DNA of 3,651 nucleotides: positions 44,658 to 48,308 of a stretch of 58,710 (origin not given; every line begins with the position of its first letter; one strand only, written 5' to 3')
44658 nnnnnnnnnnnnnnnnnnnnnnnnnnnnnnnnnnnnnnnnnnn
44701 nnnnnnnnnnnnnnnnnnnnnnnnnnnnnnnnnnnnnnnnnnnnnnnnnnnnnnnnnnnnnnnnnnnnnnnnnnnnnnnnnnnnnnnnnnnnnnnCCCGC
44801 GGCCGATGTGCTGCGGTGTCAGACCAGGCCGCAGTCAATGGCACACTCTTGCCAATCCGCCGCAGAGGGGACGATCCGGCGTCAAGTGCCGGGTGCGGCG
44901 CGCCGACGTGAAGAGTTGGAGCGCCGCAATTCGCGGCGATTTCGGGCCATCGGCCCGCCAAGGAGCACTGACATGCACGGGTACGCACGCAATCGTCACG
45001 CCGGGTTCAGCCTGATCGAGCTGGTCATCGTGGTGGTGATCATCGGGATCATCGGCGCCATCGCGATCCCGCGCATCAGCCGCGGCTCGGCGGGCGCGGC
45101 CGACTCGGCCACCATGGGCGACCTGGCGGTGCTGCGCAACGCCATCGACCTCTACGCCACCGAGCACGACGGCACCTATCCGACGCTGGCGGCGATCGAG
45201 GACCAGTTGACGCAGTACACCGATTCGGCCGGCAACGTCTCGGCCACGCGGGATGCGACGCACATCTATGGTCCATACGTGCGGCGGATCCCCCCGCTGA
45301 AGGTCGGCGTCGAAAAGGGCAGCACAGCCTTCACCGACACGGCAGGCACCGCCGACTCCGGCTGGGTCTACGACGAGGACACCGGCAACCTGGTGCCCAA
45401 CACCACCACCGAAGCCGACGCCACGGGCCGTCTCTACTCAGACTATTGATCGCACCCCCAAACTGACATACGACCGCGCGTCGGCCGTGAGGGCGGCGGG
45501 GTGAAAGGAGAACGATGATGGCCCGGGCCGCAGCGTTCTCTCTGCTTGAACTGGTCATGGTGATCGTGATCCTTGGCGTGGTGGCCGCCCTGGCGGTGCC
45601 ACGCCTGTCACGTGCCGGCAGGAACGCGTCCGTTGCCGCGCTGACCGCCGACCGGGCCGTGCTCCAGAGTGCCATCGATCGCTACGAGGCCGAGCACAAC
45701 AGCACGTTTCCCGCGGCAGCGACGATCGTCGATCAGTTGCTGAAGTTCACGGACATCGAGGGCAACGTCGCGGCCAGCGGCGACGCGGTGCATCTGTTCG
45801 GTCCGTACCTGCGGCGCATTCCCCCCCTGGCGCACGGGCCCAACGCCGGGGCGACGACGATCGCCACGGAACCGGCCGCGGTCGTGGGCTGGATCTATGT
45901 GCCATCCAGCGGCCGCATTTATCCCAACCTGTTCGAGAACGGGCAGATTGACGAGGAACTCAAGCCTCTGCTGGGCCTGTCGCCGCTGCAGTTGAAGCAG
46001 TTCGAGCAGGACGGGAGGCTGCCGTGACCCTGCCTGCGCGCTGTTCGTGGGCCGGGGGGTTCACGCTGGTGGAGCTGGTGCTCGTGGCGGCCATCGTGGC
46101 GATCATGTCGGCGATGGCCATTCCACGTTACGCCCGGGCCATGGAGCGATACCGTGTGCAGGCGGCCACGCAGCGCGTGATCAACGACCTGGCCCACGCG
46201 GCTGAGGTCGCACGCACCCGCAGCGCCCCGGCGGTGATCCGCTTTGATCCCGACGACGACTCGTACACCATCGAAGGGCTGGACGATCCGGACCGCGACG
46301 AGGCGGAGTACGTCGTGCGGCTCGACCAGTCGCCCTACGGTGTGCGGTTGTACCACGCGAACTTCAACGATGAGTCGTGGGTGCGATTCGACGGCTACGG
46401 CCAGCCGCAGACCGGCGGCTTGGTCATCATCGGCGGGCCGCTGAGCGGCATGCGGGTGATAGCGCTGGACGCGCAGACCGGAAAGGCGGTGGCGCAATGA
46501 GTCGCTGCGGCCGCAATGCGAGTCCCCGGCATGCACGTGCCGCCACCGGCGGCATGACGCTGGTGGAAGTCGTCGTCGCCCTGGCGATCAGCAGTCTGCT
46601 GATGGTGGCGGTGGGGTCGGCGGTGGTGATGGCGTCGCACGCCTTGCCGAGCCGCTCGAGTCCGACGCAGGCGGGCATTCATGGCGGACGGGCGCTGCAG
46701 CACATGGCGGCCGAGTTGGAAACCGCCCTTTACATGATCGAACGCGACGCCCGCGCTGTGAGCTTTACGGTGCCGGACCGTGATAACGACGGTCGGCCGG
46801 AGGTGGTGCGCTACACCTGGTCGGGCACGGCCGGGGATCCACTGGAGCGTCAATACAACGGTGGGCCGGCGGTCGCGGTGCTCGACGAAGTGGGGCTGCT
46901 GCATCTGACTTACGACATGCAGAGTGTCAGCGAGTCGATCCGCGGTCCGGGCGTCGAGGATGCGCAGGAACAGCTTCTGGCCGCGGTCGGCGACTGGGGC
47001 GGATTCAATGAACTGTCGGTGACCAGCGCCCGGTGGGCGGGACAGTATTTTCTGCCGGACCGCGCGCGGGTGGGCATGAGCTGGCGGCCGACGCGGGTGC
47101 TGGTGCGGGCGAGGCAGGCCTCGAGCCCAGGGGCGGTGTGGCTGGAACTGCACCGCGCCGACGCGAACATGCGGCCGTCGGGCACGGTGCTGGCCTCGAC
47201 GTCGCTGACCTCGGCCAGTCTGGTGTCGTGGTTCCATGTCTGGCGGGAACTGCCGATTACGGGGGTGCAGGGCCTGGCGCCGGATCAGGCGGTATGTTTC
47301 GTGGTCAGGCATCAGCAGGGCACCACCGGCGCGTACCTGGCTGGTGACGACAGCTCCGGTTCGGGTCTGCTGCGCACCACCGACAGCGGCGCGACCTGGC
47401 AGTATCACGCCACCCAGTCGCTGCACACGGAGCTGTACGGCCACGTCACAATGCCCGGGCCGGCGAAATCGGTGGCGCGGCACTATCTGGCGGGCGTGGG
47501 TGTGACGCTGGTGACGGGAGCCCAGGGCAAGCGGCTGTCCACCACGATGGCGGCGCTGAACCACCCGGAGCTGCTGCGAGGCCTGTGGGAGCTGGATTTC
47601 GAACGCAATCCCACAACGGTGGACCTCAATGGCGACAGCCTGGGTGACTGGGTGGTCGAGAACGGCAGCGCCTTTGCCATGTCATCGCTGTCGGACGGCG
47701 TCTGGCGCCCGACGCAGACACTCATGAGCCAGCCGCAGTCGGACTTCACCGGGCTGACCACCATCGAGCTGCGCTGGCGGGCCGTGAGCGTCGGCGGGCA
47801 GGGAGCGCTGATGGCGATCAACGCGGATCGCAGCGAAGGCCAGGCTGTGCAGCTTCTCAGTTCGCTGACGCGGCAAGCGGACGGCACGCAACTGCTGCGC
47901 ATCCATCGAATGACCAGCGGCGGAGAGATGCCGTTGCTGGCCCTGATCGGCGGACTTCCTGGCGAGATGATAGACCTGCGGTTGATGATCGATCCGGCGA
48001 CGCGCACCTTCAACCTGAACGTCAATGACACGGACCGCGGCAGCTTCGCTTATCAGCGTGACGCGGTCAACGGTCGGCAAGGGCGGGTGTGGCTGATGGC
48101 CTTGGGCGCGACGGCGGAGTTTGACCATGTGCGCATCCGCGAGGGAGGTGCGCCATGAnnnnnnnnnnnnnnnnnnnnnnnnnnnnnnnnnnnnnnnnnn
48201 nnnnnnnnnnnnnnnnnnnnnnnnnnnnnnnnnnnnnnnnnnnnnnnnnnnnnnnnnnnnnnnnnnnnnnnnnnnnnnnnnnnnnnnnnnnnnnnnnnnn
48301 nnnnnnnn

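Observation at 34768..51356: Candidate undescribed system: a REC / HD-GYP / histidine kinase / STAS signalling module fused to a secretin-less type IV filament machine with lectin-like minor pilins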

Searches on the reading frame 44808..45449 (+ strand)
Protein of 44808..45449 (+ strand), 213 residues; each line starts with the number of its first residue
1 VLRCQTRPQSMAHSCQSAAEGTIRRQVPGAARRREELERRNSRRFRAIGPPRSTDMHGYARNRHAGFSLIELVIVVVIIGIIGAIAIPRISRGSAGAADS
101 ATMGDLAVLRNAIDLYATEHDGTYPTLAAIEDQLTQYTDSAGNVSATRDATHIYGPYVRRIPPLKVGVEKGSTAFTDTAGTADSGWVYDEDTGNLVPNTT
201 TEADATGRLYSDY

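Call 5: search_protein_families(library=pfam, proteins=[window:44808-45449:+], max_evalue=0.01)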
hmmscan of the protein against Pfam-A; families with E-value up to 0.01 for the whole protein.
window:44808-45449:+ (213 aa): 1 family
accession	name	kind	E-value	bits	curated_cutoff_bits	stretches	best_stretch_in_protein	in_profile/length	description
PF07963.17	N_methyl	-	7e-08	32.2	21.2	1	61-87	1-27/27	Prokaryotic N-terminal methylation motif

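Call 14: search_protein_families(library=ncbifam, proteins=[window:44808-45449:+], max_evalue=0.01)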
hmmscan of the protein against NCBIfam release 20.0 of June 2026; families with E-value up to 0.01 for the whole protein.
window:44808-45449:+ (213 aa): 6 families
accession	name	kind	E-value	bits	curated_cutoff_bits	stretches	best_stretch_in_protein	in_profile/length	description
TIGR01710.1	typeII_sec_gspG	equivalog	4.1e-10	39.8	88.85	1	66-162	2-91/134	type II secretion system major pseudopilin GspG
NF041775.1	typeIV_PilA_Myxo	equivalog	2.4e-08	34.2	400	1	62-121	8-67/214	type IV pilin protein PilA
NF007862.0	PRK10574.1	equivalog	4.8e-07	30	138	1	63-123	3-63/145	prepilin peptidase-dependent pilin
NF040999.1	pilin_ComGC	equivalog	1.1e-06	28.8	75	1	65-133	2-69/84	competence type IV pilus major pilin ComGC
TIGR02532.1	IV_pilin_GFxxxE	domain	3.8e-06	26.5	16.3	1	65-87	2-24/24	prepilin-type N-terminal cleavage/methylation domain-containing protein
TIGR01708.2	typeII_sec_gspH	equivalog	0.00024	21.1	80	1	64-88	1-25/169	type II secretion system minor pseudopilin GspH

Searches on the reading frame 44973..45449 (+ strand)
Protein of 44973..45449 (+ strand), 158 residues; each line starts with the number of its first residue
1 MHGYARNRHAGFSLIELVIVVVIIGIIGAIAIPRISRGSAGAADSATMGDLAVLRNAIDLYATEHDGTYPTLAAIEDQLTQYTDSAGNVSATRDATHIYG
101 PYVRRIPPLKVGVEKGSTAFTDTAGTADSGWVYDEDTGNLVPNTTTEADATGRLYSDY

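Call 91: search_solved_structures(query=A8, max_evalue=0.1)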
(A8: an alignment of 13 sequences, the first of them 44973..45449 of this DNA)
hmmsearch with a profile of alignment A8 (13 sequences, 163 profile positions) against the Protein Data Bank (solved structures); distinct sequences matched with E-value up to 0.1: 27.
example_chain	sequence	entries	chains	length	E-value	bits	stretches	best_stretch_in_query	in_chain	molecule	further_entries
9egp_A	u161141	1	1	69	1.5e-15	60.5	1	5-70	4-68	Geopilin domain 1 protein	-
7tgg_A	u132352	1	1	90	3e-15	59.6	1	5-71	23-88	Geopilin domain 1 protein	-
5wda_A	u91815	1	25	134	7.5e-14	55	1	12-114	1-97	General secretion pathway protein G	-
2m7g_A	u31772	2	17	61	6.3e-13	52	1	12-71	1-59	Geopilin domain 1 protein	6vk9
8pfb_G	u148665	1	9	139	5.3e-12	49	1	12-84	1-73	Type IV pilin PilE1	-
8qqj_J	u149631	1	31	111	4.1e-10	42.9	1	12-79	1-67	Type IV narrow pilus major component PilA5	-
9lab_B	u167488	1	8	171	4.9e-10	42.6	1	7-57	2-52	MSHA major pilin subunit MshA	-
8tj2_C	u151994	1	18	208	1.7e-09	40.8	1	12-66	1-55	Type IV major pilin protein PilA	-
6xxe_A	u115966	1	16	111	2.1e-09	40.6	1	12-60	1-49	Uncharacterized protein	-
6xxd_A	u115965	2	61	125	5.1e-08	36.1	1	12-77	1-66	PilA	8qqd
8tob_GA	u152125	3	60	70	5.5e-08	35.9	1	13-60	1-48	Fimbrial protein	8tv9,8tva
1oqw_A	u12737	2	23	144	8.9e-08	35.3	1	12-59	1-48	Fimbrial protein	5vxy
9laa_A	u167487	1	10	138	1.1e-07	34.9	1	5-36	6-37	Type IV pilin protein PilA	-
2hi2_A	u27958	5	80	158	1.2e-07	34.8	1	12-92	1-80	Fimbrial protein | PilA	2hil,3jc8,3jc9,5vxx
8p3b_A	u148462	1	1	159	3e-07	33.6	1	12-90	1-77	Fimbrial protein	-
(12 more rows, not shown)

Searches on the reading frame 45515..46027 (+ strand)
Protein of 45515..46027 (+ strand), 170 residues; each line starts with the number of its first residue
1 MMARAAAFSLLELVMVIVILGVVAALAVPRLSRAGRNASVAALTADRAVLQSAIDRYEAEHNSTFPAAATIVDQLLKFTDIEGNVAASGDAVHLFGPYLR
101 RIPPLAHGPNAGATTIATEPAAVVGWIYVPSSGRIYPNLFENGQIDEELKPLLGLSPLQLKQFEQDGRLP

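Call 5: search_protein_families(library=pfam, proteins=[window:45515-46027:+], max_evalue=0.01)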
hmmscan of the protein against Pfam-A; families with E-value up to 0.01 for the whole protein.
window:45515-46027:+ (170 aa): 1 family
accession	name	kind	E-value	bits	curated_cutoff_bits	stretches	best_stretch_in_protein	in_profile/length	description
PF07963.17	N_methyl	-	0.00035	20.5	21.2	1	2-27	1-26/27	Prokaryotic N-terminal methylation motif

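Call 14: search_protein_families(library=ncbifam, proteins=[window:45515-46027:+], max_evalue=0.01)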
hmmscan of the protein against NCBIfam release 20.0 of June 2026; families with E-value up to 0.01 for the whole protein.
window:45515-46027:+ (170 aa): 6 families
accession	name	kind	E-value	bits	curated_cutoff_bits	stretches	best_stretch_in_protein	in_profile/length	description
TIGR01710.1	typeII_sec_gspG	equivalog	4.9e-09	36.3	88.85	1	8-104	3-92/134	type II secretion system major pseudopilin GspG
NF040999.1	pilin_ComGC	equivalog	3.2e-06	27.3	75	1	6-66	2-62/84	competence type IV pilus major pilin ComGC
TIGR02532.1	IV_pilin_GFxxxE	domain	0.00097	18.9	16.3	1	6-28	2-24/24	prepilin-type N-terminal cleavage/methylation domain-containing protein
TIGR01708.2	typeII_sec_gspH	equivalog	0.001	19.1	80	1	8-35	4-31/169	type II secretion system minor pseudopilin GspH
NF041775.1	typeIV_PilA_Myxo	equivalog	0.0018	18.3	400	1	4-33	9-38/214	type IV pilin protein PilA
NF007862.0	PRK10574.1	equivalog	0.0037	17.4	138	1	4-59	3-58/145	prepilin peptidase-dependent pilin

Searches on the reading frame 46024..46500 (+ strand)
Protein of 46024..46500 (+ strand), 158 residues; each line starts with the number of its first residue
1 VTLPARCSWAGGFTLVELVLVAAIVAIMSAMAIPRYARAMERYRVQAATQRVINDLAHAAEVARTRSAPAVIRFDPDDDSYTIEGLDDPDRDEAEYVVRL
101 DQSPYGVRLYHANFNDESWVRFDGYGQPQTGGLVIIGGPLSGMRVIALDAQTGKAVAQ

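Call 5: search_protein_families(library=pfam, proteins=[window:46024-46500:+], max_evalue=0.01)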
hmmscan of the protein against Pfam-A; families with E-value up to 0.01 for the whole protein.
window:46024-46500:+ (158 aa): 2 families
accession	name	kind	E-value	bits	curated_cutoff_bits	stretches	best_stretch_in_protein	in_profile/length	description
PF12019.13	GspH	-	0.00035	21.5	21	1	48-139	1-94/108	Type II transport protein GspH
PF07963.17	N_methyl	-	0.0014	18.6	21.2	1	12-33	6-27/27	Prokaryotic N-terminal methylation motif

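Call 14: search_protein_families(library=ncbifam, proteins=[window:46024-46500:+], max_evalue=0.01)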
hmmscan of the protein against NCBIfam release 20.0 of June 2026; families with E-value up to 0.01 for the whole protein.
window:46024-46500:+ (158 aa): 11 families
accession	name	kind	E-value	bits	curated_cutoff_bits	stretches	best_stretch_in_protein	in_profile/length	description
TIGR01708.2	typeII_sec_gspH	equivalog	1.6e-10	41.2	80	1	12-77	3-68/169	type II secretion system minor pseudopilin GspH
TIGR02596.1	TIGR02596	subfamily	1.3e-09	38.4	70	1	13-74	1-62/196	Verru_Chthon cassette protein D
NF040982.1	ComGD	equivalog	9.7e-08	32.5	70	1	12-84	3-75/139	competence type IV pilus minor pilin ComGD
NF007862.0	PRK10574.1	equivalog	8.7e-07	29.2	138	1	12-43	6-37/145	prepilin peptidase-dependent pilin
NF007800.0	PRK10506.1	equivalog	1.1e-05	25.3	158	1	10-81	8-79/163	prepilin peptidase-dependent protein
NF047827.1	T3SSXpsH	equivalog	5e-05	23.1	160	1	12-81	2-71/145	type II secretion system protein XpsH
NF041775.1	typeIV_PilA_Myxo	equivalog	5.1e-05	23.3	400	1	11-44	11-44/214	type IV pilin protein PilA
TIGR01710.1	typeII_sec_gspG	equivalog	0.00019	21.5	88.85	1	12-62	2-51/134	type II secretion system major pseudopilin GspG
TIGR02532.1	IV_pilin_GFxxxE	domain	0.00078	19.2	16.3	1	11-33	2-24/24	prepilin-type N-terminal cleavage/methylation domain-containing protein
NF041013.1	T4P_ComGE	equivalog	0.0021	18.1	49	1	12-63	5-56/83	competence type IV pilus minor pilin ComGE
NF040999.1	pilin_ComGC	equivalog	0.0073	16.5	75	0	12-42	3-33/84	competence type IV pilus major pilin ComGC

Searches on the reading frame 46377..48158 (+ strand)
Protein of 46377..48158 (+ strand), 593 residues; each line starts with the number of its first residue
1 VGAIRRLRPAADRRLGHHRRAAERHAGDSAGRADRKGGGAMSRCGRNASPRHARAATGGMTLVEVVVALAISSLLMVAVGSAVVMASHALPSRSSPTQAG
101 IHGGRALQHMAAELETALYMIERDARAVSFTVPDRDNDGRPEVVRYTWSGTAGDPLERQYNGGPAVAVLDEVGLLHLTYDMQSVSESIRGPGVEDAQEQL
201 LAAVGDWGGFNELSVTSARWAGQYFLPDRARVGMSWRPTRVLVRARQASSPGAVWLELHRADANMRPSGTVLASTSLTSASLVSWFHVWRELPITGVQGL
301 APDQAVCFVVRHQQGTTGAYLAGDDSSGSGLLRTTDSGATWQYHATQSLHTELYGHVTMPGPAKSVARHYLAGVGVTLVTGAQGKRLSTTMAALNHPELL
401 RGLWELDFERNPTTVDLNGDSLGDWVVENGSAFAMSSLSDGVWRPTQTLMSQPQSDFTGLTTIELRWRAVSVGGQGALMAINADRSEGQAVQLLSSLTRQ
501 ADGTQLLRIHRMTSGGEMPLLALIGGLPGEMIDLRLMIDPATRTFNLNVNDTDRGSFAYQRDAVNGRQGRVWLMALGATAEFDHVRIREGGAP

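Call 5: search_protein_families(library=pfam, proteins=[window:46377-48158:+], max_evalue=0.01)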
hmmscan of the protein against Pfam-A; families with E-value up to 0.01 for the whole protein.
window:46377-48158:+ (593 aa): 1 family
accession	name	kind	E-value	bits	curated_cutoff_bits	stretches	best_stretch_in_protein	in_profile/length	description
PF07963.17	N_methyl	-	0.00012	21.9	21.2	1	58-79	5-26/27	Prokaryotic N-terminal methylation motif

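Call 14: search_protein_families(library=ncbifam, proteins=[window:46377-48158:+], max_evalue=0.01)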
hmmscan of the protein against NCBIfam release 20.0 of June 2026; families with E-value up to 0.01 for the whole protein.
window:46377-48158:+ (593 aa): 2 families
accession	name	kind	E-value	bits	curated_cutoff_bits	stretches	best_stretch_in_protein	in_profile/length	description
NF007848.0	PRK10557.1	equivalog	0.0014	18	120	1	54-80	7-33/192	prepilin peptidase-dependent protein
TIGR02532.1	IV_pilin_GFxxxE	domain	0.0018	18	16.3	1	58-79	2-23/24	prepilin-type N-terminal cleavage/methylation domain-containing protein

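Call 70: search_solved_structures(query=A6, max_evalue=1)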
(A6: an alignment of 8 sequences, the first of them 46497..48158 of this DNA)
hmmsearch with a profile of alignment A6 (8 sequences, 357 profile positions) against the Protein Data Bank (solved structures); distinct sequences matched with E-value up to 1: 3.
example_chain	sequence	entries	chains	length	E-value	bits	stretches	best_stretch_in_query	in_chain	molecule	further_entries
7tgg_A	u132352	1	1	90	0.49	12.4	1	8-28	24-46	Geopilin domain 1 protein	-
9egp_A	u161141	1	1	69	0.83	11.6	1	9-28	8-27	Geopilin domain 1 protein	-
9lab_B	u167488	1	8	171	0.97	11.4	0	9-32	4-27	MSHA major pilin subunit MshA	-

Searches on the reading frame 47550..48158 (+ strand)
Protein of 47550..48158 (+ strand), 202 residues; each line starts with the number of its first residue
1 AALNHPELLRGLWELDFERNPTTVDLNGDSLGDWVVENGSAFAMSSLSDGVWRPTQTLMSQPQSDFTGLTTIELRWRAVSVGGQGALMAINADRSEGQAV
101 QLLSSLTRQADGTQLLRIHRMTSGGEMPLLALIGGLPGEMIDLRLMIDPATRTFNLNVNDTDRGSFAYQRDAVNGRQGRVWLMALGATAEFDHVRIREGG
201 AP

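Call 44: search_protein_families(library=pfam, proteins=[window:47550-48158:+], max_evalue=0.1)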
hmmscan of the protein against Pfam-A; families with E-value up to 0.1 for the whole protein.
window:47550-48158:+ (202 aa): 0 families

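Call 102: search_protein_representatives(protein=window:47604-48155:+)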
Query: 184 residues. Proteins with E-value up to 0.001 (for the whole library): 427; up to 1e-10: 269; up to 1e-30: 11. The best 150 are listed.
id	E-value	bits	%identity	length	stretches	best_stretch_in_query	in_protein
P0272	3.0e-46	173.6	51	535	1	1-184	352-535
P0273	1.0e-33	132.8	39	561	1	2-183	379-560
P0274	1.1e-33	132.6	40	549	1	2-182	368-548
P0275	6.8e-33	130.1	43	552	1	1-181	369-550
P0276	3.0e-32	128.0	41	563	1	3-184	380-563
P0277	1.5e-31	125.7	41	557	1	1-182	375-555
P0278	2.0e-31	125.3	43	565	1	5-181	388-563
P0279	3.2e-31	124.6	43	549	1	2-176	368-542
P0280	4.7e-31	124.1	40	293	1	2-180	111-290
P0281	5.8e-31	123.8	40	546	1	3-180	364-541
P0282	6.1e-31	123.7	39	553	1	2-183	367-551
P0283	1.6e-30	122.4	42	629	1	2-183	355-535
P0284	3.1e-30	121.4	40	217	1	2-183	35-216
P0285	3.6e-30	121.2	39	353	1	2-184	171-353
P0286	3.9e-30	121.1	39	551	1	2-183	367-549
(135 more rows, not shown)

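Call 105: search_solved_structures(query=A10, max_evalue=10)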
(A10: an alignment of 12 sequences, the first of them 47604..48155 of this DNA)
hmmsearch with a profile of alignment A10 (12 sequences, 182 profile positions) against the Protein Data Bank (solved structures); distinct sequences matched with E-value up to 10: 9.
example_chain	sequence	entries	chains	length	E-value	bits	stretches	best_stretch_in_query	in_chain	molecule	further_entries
2cmr_A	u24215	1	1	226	0.3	13.8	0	44-96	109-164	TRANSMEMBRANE GLYCOPROTEIN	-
3ma9_A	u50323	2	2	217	0.31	13.8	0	43-96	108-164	Transmembrane glycoprotein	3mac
5c14_A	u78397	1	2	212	0.34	13.6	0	6-23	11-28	Platelet endothelial cell adhesion molecule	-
2xra_A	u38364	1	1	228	0.34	13.6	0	43-96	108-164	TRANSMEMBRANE PROTEIN GP41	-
5gni_A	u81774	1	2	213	0.48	13.1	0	94-154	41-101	Platelet endothelial cell adhesion molecule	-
9c4k_P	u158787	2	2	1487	0.78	12.5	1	3-48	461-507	Toxin subunit YenB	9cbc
4igl_A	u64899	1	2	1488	0.78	12.5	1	3-48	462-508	YenB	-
5kis_A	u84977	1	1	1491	0.78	12.5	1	3-48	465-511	YenB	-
2i52_A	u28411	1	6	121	1.3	11.7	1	115-155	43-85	Hypothetical protein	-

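Call 106: search_protein_families(library=pfam, alignment_id=A10, max_evalue=1)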
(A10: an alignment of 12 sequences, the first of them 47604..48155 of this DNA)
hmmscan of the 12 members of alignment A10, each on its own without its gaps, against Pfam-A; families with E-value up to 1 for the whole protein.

A. member 1, window:47604-48155:+ (184 aa): 0 families

B. families by the number of members that match (of 12 scanned): 6 families
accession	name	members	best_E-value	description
PF22704.2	CBM13-like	1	0.021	Alpha-galactosidase, CBM13 domain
PF18667.6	BppU_IgG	1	0.035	Baseplate upper protein immunoglobulin like domain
PF25788.1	Ig_Rha78A_N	1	0.078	Rha78A-like, N-terminal immunoglobulin domain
PF24063.1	DUF7363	1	0.12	Domain of unknown function (DUF7363)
PF19139.5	DUF5822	1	0.16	Family of unknown function (DUF5822)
PF18540.6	DUF5626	1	0.67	Domain of unknown function (DUF5626)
